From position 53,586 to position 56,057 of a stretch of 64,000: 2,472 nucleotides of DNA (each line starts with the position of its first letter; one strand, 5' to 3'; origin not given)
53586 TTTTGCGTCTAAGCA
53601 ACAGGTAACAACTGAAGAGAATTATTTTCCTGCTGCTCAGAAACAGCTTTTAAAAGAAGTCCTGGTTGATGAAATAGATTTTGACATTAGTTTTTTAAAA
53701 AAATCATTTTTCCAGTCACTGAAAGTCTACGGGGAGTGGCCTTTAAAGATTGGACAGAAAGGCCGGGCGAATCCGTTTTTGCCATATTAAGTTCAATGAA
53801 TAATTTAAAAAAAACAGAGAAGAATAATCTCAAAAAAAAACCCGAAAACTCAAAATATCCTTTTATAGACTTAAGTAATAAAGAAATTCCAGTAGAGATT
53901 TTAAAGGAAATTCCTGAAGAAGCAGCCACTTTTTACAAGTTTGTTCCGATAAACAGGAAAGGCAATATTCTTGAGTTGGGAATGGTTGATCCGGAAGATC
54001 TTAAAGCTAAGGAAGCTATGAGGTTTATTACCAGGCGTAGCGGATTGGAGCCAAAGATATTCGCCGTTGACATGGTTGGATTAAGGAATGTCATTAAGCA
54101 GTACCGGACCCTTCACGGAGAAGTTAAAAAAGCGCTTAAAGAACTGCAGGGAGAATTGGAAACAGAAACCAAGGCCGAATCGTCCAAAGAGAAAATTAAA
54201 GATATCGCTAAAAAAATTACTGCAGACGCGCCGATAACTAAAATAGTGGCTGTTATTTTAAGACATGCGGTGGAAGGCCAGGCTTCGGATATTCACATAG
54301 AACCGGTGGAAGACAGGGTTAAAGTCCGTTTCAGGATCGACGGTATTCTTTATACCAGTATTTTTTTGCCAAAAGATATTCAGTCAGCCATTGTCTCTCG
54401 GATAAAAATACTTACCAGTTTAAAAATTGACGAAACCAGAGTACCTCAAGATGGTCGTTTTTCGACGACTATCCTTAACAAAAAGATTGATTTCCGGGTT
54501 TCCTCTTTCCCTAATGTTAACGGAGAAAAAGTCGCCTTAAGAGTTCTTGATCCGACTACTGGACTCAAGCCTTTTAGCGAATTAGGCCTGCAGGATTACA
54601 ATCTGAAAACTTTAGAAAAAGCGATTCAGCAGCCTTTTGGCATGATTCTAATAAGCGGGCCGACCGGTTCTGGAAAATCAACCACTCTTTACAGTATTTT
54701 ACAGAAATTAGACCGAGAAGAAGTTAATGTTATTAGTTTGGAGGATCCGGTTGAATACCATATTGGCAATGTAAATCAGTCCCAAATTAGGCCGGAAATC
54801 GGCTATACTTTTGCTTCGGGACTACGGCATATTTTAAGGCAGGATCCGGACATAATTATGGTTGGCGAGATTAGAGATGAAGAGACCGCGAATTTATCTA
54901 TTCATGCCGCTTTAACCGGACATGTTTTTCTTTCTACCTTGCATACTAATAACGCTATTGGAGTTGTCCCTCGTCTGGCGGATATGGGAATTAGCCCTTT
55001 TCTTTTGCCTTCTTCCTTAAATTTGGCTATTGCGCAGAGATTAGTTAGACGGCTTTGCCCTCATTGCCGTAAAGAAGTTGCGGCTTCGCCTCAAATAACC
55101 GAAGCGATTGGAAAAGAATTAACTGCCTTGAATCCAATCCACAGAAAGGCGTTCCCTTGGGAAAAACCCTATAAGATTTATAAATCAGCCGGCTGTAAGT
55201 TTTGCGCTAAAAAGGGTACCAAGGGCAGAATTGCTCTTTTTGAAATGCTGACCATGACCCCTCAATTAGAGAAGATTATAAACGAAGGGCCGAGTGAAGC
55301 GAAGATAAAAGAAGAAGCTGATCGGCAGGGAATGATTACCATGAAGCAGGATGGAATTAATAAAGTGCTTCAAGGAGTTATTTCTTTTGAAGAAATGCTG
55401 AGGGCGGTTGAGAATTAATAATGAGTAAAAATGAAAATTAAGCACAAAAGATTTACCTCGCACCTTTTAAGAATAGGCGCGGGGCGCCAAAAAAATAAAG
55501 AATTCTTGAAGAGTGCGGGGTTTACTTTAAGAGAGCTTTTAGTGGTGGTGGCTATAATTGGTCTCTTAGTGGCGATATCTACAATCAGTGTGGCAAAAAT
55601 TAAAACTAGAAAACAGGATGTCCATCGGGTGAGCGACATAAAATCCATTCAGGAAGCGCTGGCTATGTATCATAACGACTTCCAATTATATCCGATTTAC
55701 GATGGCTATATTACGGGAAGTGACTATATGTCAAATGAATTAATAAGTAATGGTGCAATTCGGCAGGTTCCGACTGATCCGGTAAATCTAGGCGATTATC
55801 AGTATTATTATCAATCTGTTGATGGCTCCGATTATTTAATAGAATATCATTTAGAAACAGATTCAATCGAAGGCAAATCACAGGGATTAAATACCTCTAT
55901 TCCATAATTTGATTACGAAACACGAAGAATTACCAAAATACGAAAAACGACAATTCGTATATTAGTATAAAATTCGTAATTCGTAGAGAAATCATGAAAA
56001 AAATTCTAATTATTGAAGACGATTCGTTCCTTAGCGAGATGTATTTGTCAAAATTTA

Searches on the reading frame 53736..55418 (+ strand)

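Call 40: search_protein_families(library=pfam, proteins=[window:53736-55418:+], max_evalue=0.001)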
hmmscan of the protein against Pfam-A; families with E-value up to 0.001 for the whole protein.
window:53736-55418:+ (560 aa): 8 families
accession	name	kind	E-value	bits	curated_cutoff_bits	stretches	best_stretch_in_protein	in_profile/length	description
PF00437.27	T2SSE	-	1.9e-125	418.8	24.9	1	163-556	4-370/370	Type II/IV secretion system protein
PF05157.20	MshEN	-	2.7e-12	46.9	23.1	1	40-108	2-70/90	MshEN domain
PF13476.12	AAA_23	-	5.8e-05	24.3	27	0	301-321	19-39/201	AAA domain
PF13191.12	AAA_16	-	0.00016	22.6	32.6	1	292-349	11-64/167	AAA ATPase domain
PF13173.12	AAA_14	-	0.00024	21.6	27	1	303-344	4-46/129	AAA domain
PF13401.12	AAA_22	-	0.00032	21.4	27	0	302-340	6-44/130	AAA domain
PF25199.1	nSTAND_NTPase5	-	0.00064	20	34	0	298-345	38-86/145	Novel STAND NTPase 5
PF20720.3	nSTAND3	-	0.00074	19.7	27.2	0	302-340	18-56/155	Novel STAND NTPase 3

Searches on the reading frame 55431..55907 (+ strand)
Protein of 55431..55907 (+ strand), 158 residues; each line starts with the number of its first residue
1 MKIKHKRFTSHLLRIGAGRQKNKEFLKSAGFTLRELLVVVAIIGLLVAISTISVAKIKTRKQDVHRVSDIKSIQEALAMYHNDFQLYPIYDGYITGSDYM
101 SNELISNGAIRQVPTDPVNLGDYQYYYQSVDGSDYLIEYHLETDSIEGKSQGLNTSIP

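Call 40: search_protein_families(library=pfam, proteins=[window:55431-55907:+], max_evalue=0.001)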
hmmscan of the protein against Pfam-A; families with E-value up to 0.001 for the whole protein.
window:55431-55907:+ (158 aa): 1 family
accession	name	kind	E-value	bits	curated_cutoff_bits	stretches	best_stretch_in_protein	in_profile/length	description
PF07963.17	N_methyl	-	8.8e-05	22.4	21.2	1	27-50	3-26/27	Prokaryotic N-terminal methylation motif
